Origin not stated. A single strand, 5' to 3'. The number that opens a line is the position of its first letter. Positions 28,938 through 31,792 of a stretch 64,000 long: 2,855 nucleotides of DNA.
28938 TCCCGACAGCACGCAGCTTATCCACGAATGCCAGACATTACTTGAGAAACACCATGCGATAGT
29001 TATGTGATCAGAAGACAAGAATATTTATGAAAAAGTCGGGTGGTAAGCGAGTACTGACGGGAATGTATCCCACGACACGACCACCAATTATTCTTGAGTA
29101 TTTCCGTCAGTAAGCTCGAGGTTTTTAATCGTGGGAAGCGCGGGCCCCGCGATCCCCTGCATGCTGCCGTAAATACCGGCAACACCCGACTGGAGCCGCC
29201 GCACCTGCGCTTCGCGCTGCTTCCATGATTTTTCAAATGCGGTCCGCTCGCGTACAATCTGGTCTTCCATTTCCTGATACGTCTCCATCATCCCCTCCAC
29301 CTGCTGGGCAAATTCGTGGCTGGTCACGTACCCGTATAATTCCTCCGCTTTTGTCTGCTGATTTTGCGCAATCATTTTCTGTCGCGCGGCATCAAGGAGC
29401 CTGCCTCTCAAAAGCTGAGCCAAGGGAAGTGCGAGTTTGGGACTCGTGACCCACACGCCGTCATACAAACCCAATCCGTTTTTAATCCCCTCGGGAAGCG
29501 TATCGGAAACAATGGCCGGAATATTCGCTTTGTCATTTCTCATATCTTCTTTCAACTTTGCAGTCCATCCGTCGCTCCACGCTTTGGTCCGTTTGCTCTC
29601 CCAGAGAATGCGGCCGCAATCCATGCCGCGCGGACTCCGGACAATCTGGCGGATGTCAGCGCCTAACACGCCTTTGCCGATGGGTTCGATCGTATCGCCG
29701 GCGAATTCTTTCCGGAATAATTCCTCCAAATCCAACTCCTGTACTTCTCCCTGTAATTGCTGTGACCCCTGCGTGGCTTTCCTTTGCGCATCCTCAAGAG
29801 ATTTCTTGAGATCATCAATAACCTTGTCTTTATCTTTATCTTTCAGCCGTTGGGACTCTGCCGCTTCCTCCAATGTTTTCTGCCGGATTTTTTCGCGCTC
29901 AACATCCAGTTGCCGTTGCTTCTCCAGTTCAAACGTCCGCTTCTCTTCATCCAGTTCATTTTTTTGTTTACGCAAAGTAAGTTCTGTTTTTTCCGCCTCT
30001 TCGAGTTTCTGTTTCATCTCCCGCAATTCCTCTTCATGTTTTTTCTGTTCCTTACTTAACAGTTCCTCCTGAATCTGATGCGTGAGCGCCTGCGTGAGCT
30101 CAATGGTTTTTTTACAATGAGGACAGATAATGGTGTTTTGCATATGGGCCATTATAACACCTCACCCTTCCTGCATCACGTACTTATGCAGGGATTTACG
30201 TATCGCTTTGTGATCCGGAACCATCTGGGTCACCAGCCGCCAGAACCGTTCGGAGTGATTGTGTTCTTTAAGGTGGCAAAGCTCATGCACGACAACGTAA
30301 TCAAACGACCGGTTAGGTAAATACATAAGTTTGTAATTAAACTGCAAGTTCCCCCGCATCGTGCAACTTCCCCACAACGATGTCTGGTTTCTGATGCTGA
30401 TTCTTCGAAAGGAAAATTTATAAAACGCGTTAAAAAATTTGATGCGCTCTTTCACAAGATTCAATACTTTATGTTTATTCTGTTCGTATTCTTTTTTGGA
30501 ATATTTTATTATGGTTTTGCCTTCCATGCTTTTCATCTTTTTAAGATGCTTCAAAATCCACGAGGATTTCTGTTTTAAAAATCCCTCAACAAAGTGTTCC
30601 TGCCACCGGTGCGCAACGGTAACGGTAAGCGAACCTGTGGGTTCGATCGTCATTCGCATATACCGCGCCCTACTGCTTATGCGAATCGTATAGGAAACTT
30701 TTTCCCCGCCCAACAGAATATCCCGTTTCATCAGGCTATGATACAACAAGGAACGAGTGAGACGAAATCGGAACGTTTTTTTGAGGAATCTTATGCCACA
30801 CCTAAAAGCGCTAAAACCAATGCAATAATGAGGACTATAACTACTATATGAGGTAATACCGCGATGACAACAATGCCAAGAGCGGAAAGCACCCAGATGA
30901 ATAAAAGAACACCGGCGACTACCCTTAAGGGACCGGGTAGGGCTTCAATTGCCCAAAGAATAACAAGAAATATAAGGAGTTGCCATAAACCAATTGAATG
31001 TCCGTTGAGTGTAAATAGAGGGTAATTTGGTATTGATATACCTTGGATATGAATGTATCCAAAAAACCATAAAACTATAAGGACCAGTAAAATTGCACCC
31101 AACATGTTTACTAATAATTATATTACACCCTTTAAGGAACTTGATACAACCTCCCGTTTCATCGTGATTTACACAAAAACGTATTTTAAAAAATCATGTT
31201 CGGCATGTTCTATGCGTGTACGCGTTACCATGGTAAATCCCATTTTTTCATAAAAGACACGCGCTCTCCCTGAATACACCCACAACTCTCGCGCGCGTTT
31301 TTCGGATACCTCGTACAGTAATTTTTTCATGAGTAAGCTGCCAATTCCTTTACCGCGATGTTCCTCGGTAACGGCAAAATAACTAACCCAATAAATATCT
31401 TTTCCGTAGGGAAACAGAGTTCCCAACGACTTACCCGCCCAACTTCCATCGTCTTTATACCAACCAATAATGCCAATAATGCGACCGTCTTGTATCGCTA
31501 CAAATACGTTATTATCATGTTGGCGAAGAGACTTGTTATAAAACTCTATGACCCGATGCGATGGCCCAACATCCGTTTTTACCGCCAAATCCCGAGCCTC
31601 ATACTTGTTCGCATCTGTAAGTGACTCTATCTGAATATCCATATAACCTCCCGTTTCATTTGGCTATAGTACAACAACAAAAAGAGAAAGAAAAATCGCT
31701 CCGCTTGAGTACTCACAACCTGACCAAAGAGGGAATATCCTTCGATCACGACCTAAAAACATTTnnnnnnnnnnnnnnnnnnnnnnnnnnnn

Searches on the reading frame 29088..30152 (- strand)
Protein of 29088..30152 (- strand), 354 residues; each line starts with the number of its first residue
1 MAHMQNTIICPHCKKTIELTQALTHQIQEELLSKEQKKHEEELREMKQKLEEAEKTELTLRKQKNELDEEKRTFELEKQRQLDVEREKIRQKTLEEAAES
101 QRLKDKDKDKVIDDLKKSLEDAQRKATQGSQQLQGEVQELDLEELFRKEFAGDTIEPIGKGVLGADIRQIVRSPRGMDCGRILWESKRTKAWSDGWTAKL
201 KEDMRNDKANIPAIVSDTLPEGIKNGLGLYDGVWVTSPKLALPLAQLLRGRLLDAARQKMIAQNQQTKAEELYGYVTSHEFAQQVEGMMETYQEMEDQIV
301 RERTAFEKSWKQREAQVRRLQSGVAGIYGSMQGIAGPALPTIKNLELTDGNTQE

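Call 48: search_protein_families(library=padloc, proteins=[window:29088-30152:-], max_evalue=0.001)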
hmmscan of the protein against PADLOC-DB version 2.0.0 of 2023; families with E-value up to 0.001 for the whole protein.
window:29088-30152:- (354 aa): 0 families

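Call 49: search_protein_families(library=pfam, proteins=[window:29088-30152:-], max_evalue=0.01)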
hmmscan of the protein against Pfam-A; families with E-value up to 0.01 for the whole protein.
window:29088-30152:- (354 aa): 1 family
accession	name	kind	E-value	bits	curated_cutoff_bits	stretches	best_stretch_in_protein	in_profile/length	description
PF09903.14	DUF2130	-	1.8e-57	195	26.7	1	103-348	3-253/255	Uncharacterized protein conserved in bacteria (DUF2130)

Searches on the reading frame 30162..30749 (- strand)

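Call 48: search_protein_families(library=padloc, proteins=[window:30162-30749:-], max_evalue=0.001)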
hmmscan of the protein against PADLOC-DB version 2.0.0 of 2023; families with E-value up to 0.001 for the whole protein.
window:30162-30749:- (195 aa): 1 family
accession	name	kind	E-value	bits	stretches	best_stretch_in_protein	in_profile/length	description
PDLC02682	DndH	-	0.00043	15.7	1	41-118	630-707/1686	DndH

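Call 49: search_protein_families(library=pfam, proteins=[window:30162-30749:-], max_evalue=0.01)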
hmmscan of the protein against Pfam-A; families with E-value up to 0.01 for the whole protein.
window:30162-30749:- (195 aa): 3 families
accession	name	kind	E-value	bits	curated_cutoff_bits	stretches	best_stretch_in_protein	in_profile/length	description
PF01863.23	YgjP-like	-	2.6e-41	142.4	26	2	92-189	109-206/207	YgjP-like, metallopeptidase domain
PF08325.16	WLM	-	3.9e-05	24.2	26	1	139-185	73-119/190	WLM domain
PF10263.15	SprT-like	-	0.00024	21.3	25.6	1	103-161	5-73/108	SprT-like family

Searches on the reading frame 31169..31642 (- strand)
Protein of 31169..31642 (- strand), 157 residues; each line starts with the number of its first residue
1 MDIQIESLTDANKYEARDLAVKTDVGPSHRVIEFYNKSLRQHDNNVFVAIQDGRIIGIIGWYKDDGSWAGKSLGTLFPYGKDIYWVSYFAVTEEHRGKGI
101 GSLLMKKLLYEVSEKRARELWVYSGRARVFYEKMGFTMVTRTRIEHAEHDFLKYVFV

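Call 48: search_protein_families(library=padloc, proteins=[window:31169-31642:-], max_evalue=0.001)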
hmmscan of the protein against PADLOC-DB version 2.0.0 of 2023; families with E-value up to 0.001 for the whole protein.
window:31169-31642:- (157 aa): 0 families

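Call 49: search_protein_families(library=pfam, proteins=[window:31169-31642:-], max_evalue=0.01)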
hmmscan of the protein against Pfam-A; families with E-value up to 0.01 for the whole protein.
window:31169-31642:- (157 aa): 6 families
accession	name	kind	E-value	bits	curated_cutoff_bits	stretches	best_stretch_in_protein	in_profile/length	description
PF13508.13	Acetyltransf_7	-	1.2e-16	61.3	27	1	43-137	2-83/84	Acetyltransferase (GNAT) domain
PF00583.31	Acetyltransf_1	-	3.9e-15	56.6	20.7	1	27-136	17-116/116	Acetyltransferase (GNAT) family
PF13673.13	Acetyltransf_10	-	3e-11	43.8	23.6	1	36-144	23-115/128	Acetyltransferase (GNAT) domain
PF13527.13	Acetyltransf_9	-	6.8e-08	33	25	1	30-138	29-126/127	Acetyltransferase (GNAT) domain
PF08445.16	FR47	-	1.5e-05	25.3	22.1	1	89-141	27-82/86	FR47-like protein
PF14542.12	Acetyltransf_CG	-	0.0029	18.1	30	1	82-116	23-57/80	GCN5-related N-acetyl-transferase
